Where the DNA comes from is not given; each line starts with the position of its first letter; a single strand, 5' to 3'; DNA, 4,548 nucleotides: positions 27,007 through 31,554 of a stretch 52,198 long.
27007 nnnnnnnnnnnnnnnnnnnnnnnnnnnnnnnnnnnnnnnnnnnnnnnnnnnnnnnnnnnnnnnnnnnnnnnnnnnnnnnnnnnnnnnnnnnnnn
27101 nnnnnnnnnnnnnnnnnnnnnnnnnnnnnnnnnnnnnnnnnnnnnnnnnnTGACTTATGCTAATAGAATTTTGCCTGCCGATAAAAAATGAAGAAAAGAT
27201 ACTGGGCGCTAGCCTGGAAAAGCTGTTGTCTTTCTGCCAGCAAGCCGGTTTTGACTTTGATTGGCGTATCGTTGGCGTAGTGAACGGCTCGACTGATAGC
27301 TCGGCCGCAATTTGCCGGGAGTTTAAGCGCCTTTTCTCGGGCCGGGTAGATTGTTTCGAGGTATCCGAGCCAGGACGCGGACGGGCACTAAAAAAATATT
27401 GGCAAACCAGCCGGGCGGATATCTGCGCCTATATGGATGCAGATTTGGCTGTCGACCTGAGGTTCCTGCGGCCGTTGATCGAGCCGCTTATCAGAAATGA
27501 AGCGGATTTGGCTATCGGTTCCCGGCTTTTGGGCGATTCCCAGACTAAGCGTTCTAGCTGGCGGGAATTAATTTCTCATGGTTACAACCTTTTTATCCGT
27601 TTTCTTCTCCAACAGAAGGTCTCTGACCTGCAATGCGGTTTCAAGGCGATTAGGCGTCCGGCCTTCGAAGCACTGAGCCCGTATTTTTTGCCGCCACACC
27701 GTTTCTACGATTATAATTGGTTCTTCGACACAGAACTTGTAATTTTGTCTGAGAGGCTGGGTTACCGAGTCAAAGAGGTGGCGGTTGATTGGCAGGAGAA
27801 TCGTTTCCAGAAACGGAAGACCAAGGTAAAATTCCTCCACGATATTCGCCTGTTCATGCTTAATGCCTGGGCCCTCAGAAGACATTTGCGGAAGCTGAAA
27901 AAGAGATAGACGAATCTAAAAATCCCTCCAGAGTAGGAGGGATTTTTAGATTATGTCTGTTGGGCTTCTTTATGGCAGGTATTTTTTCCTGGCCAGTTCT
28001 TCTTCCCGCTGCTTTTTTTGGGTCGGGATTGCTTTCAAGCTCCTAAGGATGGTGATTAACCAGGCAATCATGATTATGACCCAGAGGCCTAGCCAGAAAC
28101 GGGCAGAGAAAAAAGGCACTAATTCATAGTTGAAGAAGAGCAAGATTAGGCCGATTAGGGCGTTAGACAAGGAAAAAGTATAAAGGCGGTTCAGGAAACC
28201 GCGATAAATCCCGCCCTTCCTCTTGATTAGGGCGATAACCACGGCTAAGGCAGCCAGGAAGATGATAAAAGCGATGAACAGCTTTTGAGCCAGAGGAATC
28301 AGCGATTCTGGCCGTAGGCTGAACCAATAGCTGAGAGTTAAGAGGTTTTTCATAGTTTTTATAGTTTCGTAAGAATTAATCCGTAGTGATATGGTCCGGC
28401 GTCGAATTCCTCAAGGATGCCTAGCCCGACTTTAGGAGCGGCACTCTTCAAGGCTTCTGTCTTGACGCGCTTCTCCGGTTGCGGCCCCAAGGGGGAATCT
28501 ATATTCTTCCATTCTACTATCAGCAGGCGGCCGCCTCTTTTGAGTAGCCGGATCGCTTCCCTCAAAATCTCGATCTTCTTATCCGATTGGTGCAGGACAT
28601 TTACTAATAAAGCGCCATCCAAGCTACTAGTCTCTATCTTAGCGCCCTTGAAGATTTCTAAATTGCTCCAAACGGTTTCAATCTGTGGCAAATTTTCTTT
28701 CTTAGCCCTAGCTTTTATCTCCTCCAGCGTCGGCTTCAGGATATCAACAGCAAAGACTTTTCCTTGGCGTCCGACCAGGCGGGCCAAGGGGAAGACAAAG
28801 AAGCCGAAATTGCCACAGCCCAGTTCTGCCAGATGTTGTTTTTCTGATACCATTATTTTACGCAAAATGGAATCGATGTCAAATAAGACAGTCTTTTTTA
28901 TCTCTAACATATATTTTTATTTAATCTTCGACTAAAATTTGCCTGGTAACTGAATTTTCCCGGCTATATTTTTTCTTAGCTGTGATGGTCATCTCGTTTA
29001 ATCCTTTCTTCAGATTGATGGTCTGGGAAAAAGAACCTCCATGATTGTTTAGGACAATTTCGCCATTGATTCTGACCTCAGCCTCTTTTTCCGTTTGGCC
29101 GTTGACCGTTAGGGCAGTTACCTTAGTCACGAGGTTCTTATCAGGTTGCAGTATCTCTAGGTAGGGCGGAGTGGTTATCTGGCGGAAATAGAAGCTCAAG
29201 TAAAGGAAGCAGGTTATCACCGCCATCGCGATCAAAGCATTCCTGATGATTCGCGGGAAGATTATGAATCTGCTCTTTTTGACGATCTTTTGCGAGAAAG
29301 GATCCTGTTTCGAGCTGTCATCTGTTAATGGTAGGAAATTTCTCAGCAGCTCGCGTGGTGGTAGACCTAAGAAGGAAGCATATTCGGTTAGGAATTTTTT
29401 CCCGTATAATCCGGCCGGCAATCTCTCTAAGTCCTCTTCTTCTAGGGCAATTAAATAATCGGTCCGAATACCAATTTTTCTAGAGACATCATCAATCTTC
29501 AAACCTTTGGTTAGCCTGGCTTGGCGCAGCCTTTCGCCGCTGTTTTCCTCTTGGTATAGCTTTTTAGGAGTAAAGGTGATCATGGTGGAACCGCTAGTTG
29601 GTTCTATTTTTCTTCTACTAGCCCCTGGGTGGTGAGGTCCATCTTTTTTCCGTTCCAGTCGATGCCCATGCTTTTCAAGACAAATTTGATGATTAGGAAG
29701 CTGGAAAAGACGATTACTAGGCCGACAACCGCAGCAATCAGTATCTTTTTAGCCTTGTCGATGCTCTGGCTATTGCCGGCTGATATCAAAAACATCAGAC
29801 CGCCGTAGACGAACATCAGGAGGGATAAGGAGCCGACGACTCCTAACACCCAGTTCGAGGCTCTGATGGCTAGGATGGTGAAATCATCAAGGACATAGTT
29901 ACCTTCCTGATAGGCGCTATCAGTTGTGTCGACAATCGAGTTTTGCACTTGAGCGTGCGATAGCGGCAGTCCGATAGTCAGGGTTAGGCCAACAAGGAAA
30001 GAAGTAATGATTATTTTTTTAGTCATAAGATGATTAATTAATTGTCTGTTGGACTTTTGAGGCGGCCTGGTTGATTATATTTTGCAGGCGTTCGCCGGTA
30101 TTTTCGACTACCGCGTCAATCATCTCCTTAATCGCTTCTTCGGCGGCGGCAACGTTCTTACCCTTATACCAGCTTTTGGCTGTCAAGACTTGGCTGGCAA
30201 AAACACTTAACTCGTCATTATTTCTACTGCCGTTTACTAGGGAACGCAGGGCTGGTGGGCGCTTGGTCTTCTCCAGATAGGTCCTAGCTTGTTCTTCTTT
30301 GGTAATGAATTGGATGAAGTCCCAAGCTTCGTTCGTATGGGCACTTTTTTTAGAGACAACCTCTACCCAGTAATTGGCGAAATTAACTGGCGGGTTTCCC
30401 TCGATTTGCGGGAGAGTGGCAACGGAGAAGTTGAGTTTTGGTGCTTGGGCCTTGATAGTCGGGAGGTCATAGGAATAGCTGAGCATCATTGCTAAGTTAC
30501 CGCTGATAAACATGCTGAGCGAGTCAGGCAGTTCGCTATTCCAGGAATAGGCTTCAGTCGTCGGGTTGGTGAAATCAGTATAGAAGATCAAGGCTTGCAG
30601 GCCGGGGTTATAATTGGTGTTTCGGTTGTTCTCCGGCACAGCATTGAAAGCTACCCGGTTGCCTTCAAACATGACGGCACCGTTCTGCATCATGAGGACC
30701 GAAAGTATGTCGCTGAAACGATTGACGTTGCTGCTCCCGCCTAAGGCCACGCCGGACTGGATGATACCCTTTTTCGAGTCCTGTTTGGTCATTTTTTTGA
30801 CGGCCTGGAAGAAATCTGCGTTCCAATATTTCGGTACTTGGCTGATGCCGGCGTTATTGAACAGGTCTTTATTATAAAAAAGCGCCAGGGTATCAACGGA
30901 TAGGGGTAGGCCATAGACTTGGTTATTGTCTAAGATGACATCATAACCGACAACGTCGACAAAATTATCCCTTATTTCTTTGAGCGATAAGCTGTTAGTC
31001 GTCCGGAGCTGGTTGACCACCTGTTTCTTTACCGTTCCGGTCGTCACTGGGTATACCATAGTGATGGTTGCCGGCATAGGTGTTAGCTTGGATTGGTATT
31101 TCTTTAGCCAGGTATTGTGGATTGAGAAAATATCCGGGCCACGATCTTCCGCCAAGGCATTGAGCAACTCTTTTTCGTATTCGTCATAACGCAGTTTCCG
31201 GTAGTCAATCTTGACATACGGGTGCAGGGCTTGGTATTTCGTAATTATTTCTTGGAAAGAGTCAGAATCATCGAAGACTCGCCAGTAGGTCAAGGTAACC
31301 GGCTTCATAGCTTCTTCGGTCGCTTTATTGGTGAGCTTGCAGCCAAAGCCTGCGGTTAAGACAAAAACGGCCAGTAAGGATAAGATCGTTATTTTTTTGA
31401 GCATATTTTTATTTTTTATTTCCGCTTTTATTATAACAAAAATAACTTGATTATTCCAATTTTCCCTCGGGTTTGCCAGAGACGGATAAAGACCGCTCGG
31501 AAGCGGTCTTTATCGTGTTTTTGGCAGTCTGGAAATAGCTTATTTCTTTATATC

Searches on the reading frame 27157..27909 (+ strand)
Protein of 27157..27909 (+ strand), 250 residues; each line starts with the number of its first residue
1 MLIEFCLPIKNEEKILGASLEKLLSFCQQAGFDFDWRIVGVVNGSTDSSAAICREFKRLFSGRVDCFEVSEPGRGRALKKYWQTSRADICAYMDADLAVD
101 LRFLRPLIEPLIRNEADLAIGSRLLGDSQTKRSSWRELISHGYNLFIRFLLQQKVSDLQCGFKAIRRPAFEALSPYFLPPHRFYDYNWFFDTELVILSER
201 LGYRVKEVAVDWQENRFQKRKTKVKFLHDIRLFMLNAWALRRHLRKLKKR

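Call 9: search_protein_families(library=pfam, proteins=[window:27157-27909:+], max_evalue=0.001)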
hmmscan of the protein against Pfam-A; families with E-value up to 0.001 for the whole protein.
window:27157-27909:+ (250 aa): 1 family
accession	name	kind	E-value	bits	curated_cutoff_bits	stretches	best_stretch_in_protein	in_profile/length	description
PF00535.33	Glycos_transf_2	-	1.8e-23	83.8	23.3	1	6-172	3-166/168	Glycosyl transferase family 2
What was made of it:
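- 27157..27909 (+): GT2 glycosyltransferase, 7 nt downstream of the GT-C gene. It weakly resembles polyprenyl-phosphate sugar synthases. PF00535 at 1.8e-23 (call 9).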

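Call 34: search_protein_families(library=ncbifam, proteins=[window:27157-27909:+], max_evalue=0.1)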
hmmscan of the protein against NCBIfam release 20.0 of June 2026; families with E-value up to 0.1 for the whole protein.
window:27157-27909:+ (250 aa): 7 families
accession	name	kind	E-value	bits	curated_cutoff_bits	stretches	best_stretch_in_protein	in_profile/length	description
TIGR04182.1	glyco_TIGR04182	equivalog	4.8e-08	32.7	325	1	8-233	7-210/293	S-layer glycoprotein N-glycosyltransferase AglJ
NF010496.0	PRK13915.1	equivalog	6e-06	25.6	262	1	3-115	33-146/307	glucosyl-3-phosphoglycerate synthase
NF007986.1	PRK10714.1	equivalog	1.9e-05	23.8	529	1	6-173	11-172/316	undecaprenyl-phosphate 4-deoxy-4-formamido-L-arabinose transferase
NF038302.1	EPS_HpsE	equivalog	0.00013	21.1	300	1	8-113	8-113/307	hormogonium polysaccharide biosynthesis glycosyltransferase HpsE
NF041391.1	DPhHxTase_Halo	equivalog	0.0003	19.8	375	1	39-216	27-187/213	dolichyl-phosphate hexose transferase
NF007482.0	PRK10073.1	equivalog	0.0022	17.1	423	1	7-119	12-118/334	glycosyltransferase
TIGR03937.1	PgaC_IcaA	equivalog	0.005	15.9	422.3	1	3-115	47-154/407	poly-beta-1,6-N-acetyl-D-glucosamine synthase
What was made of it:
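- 27157..27909 (+): Weak NCBIfam hits to AglJ, ArnC and dolichyl-phosphate hexose transferase (call 34).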

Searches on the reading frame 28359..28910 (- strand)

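Call 9: search_protein_families(library=pfam, proteins=[window:28359-28910:-], max_evalue=0.001)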
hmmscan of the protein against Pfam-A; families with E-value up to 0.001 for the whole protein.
window:28359-28910:- (183 aa): 6 families
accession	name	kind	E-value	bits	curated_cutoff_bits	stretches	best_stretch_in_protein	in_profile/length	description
PF13847.12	Methyltransf_31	-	3.8e-12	46.5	27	1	25-135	5-113/145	Methyltransferase domain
PF08241.18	Methyltransf_11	-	5.1e-11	43.5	21.2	1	29-131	2-95/95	Methyltransferase domain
PF13649.12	Methyltransf_25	-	3.7e-10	40.8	27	1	29-127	3-97/97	Methyltransferase domain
PF01209.24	Ubie_methyltran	-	1.1e-09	38.5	20.1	1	20-141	44-161/233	ubiE/COQ5 methyltransferase family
PF08242.18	Methyltransf_12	-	2.9e-08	34.8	30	1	29-129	2-98/98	Methyltransferase domain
PF05175.20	MTS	-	7.2e-05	22.9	23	1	16-137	24-144/170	Methyltransferase small domain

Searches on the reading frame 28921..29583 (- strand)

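Call 9: search_protein_families(library=pfam, proteins=[window:28921-29583:-], max_evalue=0.001)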
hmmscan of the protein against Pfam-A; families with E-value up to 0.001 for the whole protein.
window:28921-29583:- (220 aa): 3 families
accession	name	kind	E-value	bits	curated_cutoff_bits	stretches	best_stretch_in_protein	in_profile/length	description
PF13413.12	HTH_25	-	8.8e-19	67.5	24.6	1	18-79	1-62/62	Helix-turn-helix domain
PF09136.16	Glucodextran_B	-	1.3e-11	44.7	27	1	140-218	1-81/83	Glucodextranase, domain B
PF12844.13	HTH_19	-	1.2e-07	31.9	30.2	1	16-81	1-60/64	Helix-turn-helix domain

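Call 34: search_protein_families(library=ncbifam, proteins=[window:28921-29583:-], max_evalue=0.1)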
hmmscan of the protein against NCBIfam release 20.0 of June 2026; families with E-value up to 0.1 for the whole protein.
window:28921-29583:- (220 aa): 5 families
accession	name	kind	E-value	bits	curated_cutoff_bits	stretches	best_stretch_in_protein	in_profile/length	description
NF041534.1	rodZ_Strepcoccus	equivalog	3.8e-14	52.6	375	1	16-80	7-71/275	cytoskeleton protein RodZ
NF041783.2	mnquin_red_QrcB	equivalog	0.015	13.5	440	1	134-203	580-649/695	menaquinone reductase molybdopterin-binding-like subunit QrcB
NF008109.0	PRK10856.1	equivalog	0.016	14.9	208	1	11-81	11-81/334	cytoskeleton protein RodZ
TIGR00270.2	TIGR00270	equivalog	0.038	13.8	110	1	13-53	74-114/159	multiprotein bridging factor aMBF1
NF009793.2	PRK13285.1-1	equivalog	0.077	12.6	130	0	112-190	42-120/132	flagellar assembly protein FliW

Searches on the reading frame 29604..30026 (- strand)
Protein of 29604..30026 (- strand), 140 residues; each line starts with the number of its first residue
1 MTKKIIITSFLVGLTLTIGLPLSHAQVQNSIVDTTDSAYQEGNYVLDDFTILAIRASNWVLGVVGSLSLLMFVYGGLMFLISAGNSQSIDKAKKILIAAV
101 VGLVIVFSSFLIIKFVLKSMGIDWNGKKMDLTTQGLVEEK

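Call 9: search_protein_families(library=pfam, proteins=[window:29604-30026:-], max_evalue=0.001)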
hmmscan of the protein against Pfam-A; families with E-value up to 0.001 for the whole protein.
window:29604-30026:- (140 aa): 2 families
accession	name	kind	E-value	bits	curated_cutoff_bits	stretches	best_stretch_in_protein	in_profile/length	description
PF18895.5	T4SS_pilin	-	2.5e-08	34.3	26.6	1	55-116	11-71/71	Type IV secretion system pilin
PF05987.18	DUF898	-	0.00013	21.6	28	1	3-115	132-244/336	Bacterial protein of unknown function (DUF898)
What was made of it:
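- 29604..30026 (-): p8: solo eighth pilin paralog, 140 aa, with loop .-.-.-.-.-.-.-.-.. PF18895 34.3 bits (call 9).
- Checked: An eighth member lies at 29604-30026(-) and scores 34.3 bits (call 9).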

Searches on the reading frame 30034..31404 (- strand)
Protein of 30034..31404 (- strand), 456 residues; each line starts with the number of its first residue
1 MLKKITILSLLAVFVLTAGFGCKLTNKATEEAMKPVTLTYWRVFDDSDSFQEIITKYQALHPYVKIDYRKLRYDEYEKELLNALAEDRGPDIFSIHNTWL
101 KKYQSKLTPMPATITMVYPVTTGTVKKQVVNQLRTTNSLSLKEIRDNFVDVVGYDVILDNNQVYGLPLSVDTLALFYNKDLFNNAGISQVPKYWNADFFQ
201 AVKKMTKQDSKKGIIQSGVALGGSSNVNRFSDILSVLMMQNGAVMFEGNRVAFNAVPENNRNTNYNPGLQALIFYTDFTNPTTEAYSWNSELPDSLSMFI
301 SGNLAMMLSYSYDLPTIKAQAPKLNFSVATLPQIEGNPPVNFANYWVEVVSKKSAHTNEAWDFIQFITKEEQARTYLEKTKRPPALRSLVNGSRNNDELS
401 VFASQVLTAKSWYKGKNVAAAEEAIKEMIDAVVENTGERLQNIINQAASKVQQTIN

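Call 8: search_protein_families(library=pfam, proteins=[window:30034-31404:-], max_evalue=0.001)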
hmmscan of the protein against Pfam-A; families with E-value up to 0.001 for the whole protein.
window:30034-31404:- (456 aa): 2 families
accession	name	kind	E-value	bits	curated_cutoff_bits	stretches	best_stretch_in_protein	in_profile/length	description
PF01547.30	SBP_bac_1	-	2.7e-32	113.4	26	1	48-373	6-306/307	Bacterial extracellular solute-binding protein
PF13416.11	SBP_bac_8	-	7.1e-23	82.2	27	1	53-390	2-266/279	Bacterial extracellular solute-binding protein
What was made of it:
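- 30034..31404 (-): Orphan SBP_bac_1 solute-binding protein, a probable lipoprotein, 7 nt upstream of p8. No ABC permease is nearby. PF01547 at 2.7e-32 (call 8).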
